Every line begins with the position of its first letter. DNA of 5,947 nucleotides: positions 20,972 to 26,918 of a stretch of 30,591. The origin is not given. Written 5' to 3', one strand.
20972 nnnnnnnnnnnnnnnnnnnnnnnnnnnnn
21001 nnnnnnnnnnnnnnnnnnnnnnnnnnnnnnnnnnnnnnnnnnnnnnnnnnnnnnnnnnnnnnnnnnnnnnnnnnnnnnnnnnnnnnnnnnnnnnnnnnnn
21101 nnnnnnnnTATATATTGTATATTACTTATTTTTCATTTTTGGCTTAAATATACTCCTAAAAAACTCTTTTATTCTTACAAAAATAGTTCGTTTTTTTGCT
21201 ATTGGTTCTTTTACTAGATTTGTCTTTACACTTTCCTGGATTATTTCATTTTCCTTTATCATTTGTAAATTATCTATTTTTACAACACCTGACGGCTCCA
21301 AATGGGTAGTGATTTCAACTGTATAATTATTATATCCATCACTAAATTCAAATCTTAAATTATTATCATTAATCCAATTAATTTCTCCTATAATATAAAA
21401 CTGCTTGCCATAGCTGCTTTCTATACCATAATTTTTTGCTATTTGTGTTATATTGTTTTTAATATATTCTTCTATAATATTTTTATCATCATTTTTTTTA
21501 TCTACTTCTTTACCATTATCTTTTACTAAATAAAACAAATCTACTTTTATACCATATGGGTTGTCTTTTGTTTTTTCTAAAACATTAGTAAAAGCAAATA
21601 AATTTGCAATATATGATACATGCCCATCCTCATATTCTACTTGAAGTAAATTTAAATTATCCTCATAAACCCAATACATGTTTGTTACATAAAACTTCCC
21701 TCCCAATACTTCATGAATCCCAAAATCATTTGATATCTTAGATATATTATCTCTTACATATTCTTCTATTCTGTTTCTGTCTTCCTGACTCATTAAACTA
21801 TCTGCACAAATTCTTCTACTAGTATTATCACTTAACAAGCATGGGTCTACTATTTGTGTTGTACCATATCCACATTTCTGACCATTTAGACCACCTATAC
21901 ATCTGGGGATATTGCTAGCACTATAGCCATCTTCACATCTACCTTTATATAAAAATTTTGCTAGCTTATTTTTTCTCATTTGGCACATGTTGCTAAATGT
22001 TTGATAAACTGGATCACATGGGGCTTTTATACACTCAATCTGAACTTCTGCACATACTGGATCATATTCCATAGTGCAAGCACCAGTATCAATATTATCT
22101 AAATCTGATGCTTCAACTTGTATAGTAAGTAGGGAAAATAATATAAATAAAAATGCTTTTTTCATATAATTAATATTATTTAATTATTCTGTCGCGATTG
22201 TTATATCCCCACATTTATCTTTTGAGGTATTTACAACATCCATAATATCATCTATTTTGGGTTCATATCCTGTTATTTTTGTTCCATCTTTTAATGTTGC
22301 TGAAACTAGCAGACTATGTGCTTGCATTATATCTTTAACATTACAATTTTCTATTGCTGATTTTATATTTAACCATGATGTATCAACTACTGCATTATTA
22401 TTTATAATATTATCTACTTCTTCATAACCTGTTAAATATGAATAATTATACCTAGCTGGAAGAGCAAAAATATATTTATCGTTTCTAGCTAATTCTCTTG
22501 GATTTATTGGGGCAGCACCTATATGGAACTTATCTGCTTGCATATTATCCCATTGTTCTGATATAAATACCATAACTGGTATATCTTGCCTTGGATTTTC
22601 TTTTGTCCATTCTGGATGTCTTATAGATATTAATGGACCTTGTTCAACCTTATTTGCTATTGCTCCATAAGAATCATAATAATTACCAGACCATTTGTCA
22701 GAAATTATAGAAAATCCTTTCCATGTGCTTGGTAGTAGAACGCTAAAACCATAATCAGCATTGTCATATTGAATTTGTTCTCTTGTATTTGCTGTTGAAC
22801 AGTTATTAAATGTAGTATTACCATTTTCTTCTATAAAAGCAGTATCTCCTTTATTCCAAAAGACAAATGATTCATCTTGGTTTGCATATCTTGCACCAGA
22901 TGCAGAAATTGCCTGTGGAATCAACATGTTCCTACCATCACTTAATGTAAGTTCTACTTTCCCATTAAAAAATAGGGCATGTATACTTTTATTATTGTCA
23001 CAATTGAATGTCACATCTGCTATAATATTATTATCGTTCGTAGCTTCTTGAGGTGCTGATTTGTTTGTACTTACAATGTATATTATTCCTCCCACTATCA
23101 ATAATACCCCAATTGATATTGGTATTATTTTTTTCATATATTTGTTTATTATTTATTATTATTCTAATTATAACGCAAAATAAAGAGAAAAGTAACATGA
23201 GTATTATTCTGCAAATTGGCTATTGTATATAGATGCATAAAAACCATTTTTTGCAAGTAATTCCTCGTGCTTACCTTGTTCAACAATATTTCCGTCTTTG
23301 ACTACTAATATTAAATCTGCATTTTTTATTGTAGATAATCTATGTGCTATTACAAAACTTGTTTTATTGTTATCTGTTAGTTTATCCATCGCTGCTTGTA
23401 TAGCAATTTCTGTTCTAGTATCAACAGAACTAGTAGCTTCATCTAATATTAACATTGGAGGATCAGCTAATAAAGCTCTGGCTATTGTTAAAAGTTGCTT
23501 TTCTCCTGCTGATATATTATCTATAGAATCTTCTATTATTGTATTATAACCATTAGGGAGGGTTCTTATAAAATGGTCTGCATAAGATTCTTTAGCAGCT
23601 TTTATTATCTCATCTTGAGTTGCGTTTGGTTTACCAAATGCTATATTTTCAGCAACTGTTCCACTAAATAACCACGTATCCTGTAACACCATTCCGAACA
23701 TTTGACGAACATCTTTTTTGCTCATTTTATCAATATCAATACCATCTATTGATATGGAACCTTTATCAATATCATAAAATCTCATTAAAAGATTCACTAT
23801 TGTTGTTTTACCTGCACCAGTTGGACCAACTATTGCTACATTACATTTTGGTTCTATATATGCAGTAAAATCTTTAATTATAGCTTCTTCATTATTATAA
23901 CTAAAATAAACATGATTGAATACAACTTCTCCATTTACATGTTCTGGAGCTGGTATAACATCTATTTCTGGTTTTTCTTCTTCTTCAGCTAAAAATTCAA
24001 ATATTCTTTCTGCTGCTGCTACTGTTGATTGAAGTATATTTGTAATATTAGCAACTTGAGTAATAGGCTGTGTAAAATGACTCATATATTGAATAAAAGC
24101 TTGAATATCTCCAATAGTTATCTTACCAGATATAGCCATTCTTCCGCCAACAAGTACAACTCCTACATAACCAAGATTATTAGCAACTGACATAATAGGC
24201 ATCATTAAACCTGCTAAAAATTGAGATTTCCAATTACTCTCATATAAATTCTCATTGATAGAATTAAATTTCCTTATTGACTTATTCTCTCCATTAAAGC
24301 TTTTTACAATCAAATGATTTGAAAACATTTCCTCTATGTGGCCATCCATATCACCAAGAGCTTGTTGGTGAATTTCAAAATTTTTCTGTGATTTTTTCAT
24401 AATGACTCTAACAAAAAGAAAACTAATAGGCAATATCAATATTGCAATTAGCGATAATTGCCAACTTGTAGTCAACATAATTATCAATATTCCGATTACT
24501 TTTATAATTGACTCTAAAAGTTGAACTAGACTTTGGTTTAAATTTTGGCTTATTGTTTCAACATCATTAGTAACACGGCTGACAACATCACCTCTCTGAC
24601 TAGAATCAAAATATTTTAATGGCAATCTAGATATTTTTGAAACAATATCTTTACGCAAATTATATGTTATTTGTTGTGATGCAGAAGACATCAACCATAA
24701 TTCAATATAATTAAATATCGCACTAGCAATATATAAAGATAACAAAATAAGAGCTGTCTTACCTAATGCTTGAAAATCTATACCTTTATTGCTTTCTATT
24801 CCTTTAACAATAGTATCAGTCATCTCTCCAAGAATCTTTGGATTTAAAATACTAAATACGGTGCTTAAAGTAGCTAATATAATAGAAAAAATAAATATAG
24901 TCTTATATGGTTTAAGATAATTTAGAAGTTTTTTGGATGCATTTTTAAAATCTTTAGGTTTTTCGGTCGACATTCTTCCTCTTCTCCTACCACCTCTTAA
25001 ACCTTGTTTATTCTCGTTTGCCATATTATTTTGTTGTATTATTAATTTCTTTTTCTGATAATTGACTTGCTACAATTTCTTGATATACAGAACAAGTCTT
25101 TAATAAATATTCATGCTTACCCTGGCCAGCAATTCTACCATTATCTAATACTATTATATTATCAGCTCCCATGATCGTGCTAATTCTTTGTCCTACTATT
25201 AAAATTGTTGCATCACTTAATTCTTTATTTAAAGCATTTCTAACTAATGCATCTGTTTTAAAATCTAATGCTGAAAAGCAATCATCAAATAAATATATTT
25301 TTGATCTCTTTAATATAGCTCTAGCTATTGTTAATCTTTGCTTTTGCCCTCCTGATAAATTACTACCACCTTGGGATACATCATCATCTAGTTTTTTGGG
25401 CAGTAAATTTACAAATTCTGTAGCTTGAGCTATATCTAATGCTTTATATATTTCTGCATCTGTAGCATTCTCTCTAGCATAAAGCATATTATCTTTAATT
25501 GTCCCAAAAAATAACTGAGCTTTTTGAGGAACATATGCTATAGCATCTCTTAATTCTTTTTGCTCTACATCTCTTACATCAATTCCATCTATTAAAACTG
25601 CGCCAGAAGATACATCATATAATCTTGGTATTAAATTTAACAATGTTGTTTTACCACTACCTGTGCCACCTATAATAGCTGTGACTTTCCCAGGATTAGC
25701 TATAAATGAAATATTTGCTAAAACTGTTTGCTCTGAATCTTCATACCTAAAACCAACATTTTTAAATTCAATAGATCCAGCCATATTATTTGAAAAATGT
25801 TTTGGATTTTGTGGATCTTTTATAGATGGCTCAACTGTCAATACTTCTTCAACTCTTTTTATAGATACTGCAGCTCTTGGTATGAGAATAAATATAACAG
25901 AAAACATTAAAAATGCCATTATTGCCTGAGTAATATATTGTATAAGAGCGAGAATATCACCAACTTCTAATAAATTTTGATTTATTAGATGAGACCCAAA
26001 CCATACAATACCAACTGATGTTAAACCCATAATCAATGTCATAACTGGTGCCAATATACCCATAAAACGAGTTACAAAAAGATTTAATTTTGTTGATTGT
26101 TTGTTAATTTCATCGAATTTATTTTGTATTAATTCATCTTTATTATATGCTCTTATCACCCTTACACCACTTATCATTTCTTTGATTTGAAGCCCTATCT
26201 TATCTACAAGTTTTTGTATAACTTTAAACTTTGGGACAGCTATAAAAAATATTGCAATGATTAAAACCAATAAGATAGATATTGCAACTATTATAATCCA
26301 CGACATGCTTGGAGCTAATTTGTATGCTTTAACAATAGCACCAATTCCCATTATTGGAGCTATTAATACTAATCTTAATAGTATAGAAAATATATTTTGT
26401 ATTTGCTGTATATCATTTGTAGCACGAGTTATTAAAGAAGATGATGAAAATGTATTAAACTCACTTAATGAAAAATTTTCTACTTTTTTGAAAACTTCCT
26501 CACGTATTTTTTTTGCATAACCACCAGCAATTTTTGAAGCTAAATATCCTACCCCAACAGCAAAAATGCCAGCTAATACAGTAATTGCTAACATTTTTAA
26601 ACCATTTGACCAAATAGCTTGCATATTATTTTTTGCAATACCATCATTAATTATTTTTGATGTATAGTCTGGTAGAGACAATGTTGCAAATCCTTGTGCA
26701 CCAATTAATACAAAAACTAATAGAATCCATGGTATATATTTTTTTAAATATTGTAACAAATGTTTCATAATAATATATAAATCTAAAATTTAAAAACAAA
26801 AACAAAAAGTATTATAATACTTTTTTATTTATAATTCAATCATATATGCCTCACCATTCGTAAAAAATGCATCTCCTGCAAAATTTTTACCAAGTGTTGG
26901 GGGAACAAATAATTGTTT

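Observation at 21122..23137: Two-gene hydrolase-inhibitor unit: MliC lysozyme inhibitor plus Kazal serine-protease inhibitor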

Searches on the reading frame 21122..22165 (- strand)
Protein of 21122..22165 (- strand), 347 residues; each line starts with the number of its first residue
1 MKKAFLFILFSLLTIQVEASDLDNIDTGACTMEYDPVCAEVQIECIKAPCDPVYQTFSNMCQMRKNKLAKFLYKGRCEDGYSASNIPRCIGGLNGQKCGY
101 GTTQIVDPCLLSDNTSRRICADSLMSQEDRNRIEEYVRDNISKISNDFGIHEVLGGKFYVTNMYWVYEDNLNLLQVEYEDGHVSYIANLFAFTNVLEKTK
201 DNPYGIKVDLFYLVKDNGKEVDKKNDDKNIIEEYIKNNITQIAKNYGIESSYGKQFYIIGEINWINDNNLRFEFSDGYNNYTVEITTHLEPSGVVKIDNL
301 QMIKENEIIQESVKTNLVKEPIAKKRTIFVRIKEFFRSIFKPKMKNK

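Call 3: search_protein_families(library=pfam, proteins=[window:21122-22165:-], max_evalue=1)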
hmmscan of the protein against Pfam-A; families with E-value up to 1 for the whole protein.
window:21122-22165:- (347 aa): 3 families
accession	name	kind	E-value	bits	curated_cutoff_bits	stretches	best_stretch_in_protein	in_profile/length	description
PF00050.26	Kazal_1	-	0.015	15.8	21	1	27-39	6-18/49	Kazal-type serine protease inhibitor domain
PF01145.31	Band_7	-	0.038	14.5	23.6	1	219-256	76-116/176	SPFH domain / Band 7 family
PF18546.6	MetOD1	-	0.97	9.9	23.8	0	220-258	43-86/142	Methanogen output domain 1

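Call 4: search_protein_families(library=ncbifam, proteins=[window:21122-22165:-], max_evalue=1)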
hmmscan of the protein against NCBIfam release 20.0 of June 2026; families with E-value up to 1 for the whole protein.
window:21122-22165:- (347 aa): 1 family
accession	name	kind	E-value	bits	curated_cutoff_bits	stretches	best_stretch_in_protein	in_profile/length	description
NF045575.1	cas6_csf5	equivalog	0.14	12.1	150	1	212-286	117-194/221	type IV CRISPR-associated endonuclease Csf5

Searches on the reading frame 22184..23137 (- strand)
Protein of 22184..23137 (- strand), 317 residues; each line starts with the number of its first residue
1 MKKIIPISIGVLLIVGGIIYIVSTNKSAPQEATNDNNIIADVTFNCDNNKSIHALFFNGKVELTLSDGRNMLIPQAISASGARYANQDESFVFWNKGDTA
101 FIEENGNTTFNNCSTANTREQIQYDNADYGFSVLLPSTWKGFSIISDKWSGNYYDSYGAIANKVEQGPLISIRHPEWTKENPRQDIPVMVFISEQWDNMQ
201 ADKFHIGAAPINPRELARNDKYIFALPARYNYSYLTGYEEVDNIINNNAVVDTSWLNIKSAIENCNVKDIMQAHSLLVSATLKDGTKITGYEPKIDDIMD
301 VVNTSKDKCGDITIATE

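Call 3: search_protein_families(library=pfam, proteins=[window:22184-23137:-], max_evalue=1)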
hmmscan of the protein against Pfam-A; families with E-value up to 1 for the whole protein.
window:22184-23137:- (317 aa): 3 families
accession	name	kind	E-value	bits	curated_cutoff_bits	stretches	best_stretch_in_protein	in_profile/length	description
PF09864.15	MliC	-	4.7e-14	52.6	22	1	44-109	1-65/67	Membrane-bound lysozyme-inhibitor of c-type lysozyme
PF00900.26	Ribosomal_S4e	-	0.18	12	25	0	58-78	40-61/75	Ribosomal family S4e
PF14329.11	DUF4386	-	0.37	11.1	27.6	1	3-24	154-175/210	Domain of unknown function (DUF4386)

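Call 4: search_protein_families(library=ncbifam, proteins=[window:22184-23137:-], max_evalue=1)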
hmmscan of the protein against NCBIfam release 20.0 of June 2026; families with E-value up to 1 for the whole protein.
window:22184-23137:- (317 aa): 3 families
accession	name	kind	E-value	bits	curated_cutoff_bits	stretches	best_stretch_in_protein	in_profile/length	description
NF008475.0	PRK11372.1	equivalog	5e-08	33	168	1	42-118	33-107/109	C-type lysozyme inhibitor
NF010363.0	PRK13791.1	equivalog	2.6e-05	24.3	127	1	24-115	14-112/113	c-type lysozyme inhibitor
NF010364.0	PRK13792.1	equivalog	0.0013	18.8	261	1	41-102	46-109/127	lysozyme inhibitor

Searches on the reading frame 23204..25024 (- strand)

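Call 11: search_protein_families(library=pfam, proteins=[window:23204-25024:-], max_evalue=0.001)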
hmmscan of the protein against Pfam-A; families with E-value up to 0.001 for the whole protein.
window:23204-25024:- (606 aa): 7 families
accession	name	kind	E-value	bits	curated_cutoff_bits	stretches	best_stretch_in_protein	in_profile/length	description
PF00664.28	ABC_membrane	-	7.5e-60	203.4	28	1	44-320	1-273/274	ABC transporter transmembrane region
PF00005.33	ABC_tran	-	1.7e-28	100.4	25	1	384-532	2-137/137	ABC transporter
PF13479.12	AAA_24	-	1.1e-05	25.8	27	1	395-504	4-76/195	AAA domain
PF02463.25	SMC_N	-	1.8e-05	24.7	40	0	432-576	116-212/220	RecF/RecN/SMC N terminal domain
PF06472.20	ABC_membrane_2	-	0.00014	21.8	24.4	1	44-217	17-183/269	ABC transporter transmembrane region 2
PF13401.12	AAA_22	-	0.00042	21.1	27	0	396-450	8-58/130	AAA domain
PF00004.35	AAA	-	0.00048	21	21.2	0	397-445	2-52/131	ATPase family associated with various cellular activities (AAA)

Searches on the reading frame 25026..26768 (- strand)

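Call 11: search_protein_families(library=pfam, proteins=[window:25026-26768:-], max_evalue=0.001)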
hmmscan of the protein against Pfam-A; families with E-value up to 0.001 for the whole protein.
window:25026-26768:- (580 aa): 4 families
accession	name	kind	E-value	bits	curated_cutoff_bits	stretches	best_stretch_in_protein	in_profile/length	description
PF00664.28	ABC_membrane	-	4e-33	115.7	28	1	16-285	2-273/274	ABC transporter transmembrane region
PF00005.33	ABC_tran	-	1.9e-30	106.7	25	1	350-498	1-136/137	ABC transporter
PF02463.25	SMC_N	-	3.8e-06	26.9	40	1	362-540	26-210/220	RecF/RecN/SMC N terminal domain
PF09818.15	ABC_ATPase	-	1.3e-05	24.8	23.2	0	437-521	125-209/283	P-loop domain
